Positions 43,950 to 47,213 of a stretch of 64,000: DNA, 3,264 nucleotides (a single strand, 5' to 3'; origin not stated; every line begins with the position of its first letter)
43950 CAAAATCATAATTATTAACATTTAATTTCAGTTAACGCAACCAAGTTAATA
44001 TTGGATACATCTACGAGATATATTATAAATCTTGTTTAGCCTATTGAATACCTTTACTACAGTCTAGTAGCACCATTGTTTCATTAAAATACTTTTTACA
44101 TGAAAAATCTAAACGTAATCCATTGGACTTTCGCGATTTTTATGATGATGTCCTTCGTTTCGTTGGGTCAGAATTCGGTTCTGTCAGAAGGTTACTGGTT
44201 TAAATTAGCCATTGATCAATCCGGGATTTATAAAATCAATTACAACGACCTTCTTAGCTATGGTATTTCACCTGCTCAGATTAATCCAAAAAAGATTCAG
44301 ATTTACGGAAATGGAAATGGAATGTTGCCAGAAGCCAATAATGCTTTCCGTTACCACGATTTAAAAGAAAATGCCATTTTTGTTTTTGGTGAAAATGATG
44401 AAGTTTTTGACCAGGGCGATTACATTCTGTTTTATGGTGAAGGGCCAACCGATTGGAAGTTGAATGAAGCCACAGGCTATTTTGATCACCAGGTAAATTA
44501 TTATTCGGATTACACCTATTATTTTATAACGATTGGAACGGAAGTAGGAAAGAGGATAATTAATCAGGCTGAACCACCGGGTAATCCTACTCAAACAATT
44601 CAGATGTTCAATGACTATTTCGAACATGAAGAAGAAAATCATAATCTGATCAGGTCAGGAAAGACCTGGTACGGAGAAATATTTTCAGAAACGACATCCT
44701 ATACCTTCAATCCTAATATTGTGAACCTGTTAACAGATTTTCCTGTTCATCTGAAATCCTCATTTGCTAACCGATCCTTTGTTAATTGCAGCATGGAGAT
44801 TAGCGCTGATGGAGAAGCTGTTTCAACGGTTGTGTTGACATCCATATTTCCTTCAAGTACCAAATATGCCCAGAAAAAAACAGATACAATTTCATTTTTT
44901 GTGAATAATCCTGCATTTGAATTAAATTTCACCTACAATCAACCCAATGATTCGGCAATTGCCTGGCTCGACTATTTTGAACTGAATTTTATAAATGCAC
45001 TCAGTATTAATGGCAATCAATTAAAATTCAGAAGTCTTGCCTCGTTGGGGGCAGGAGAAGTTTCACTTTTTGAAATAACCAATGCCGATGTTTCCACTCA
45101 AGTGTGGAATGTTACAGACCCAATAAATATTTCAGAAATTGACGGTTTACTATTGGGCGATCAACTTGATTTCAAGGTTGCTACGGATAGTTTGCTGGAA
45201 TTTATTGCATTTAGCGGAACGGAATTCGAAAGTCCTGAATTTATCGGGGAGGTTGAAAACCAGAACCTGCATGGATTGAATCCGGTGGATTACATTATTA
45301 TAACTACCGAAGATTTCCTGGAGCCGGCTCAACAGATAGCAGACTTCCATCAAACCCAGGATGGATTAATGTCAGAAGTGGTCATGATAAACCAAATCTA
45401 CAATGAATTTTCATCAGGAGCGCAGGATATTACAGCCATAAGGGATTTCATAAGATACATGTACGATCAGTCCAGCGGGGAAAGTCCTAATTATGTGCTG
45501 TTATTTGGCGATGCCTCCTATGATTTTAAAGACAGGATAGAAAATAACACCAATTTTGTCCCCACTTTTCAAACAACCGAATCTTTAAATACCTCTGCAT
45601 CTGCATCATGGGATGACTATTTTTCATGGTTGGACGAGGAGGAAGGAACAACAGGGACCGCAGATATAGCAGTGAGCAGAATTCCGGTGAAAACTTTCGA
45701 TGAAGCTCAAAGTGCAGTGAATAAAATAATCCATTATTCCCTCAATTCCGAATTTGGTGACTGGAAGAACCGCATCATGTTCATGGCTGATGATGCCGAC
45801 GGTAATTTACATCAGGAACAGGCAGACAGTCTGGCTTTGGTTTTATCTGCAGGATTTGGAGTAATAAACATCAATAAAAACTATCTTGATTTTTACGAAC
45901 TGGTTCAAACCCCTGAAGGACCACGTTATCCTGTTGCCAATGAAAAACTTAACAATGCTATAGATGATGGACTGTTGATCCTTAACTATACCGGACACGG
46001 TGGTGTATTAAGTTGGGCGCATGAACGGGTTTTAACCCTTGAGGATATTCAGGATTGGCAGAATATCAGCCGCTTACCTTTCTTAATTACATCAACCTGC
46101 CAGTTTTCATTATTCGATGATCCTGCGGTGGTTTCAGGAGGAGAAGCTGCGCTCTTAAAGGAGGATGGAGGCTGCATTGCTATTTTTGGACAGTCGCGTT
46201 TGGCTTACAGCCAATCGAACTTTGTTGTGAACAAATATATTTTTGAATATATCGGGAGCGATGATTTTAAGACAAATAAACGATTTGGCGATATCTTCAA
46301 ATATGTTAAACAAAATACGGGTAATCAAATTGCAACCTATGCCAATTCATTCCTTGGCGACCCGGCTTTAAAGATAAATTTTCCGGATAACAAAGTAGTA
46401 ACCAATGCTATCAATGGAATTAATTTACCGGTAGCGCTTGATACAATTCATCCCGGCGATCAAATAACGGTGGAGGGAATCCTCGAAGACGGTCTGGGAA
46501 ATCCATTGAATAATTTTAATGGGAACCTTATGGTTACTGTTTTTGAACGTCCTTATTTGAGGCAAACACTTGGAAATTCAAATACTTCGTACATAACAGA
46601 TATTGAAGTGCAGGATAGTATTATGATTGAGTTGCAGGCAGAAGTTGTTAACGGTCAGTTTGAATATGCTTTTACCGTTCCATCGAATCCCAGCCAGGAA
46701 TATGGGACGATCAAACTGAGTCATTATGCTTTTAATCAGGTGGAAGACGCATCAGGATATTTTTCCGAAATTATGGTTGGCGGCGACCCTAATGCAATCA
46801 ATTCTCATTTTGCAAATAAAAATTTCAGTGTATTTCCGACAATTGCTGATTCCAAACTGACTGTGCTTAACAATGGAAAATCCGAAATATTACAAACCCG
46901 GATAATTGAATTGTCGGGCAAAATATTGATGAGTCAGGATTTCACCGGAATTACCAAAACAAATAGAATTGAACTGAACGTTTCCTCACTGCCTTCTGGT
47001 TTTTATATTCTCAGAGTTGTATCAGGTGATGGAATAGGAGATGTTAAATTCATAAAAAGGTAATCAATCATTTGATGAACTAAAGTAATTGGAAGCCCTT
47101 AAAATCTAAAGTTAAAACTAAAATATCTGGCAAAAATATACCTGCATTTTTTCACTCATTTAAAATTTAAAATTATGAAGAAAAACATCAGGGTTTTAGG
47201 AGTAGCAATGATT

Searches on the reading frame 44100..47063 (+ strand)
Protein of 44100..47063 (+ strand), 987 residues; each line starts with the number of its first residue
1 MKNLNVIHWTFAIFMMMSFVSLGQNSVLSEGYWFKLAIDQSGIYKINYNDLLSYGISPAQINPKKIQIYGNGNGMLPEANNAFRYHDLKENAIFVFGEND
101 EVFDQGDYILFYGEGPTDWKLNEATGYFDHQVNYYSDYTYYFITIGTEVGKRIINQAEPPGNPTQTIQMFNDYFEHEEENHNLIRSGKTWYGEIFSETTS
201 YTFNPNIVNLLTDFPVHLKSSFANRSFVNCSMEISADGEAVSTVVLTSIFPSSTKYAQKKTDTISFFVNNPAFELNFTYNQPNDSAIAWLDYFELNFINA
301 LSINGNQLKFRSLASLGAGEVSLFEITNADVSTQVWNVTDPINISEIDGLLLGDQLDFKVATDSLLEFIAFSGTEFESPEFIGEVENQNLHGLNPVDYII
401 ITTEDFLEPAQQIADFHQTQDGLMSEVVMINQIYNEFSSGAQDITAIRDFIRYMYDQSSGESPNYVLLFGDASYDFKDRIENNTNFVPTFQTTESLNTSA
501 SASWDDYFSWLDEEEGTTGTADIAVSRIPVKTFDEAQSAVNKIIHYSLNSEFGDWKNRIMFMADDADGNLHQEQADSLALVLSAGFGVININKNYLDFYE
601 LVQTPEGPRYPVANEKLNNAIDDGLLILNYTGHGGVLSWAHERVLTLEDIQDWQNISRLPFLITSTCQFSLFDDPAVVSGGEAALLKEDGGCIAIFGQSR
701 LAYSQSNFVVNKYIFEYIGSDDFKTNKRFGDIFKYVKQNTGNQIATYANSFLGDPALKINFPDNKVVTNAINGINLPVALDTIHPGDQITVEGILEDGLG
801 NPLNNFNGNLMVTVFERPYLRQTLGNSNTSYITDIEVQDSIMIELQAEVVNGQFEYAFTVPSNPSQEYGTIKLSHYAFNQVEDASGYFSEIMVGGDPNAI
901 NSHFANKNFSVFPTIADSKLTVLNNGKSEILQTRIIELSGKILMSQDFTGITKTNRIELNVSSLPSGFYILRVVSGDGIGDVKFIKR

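Call 59: search_protein_families(library=pfam, proteins=[window:44100-47063:+], max_evalue=0.001)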
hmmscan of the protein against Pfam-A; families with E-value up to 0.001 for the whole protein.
window:44100-47063:+ (987 aa): 2 families
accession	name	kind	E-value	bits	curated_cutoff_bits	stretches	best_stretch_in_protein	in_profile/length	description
PF01364.23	Peptidase_C25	-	8.3e-99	331.8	23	1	398-758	1-373/374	Peptidase family C25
PF18962.6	Por_Secre_tail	-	1.2e-07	32.3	27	1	911-978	1-67/75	Secretion system C-terminal sorting domain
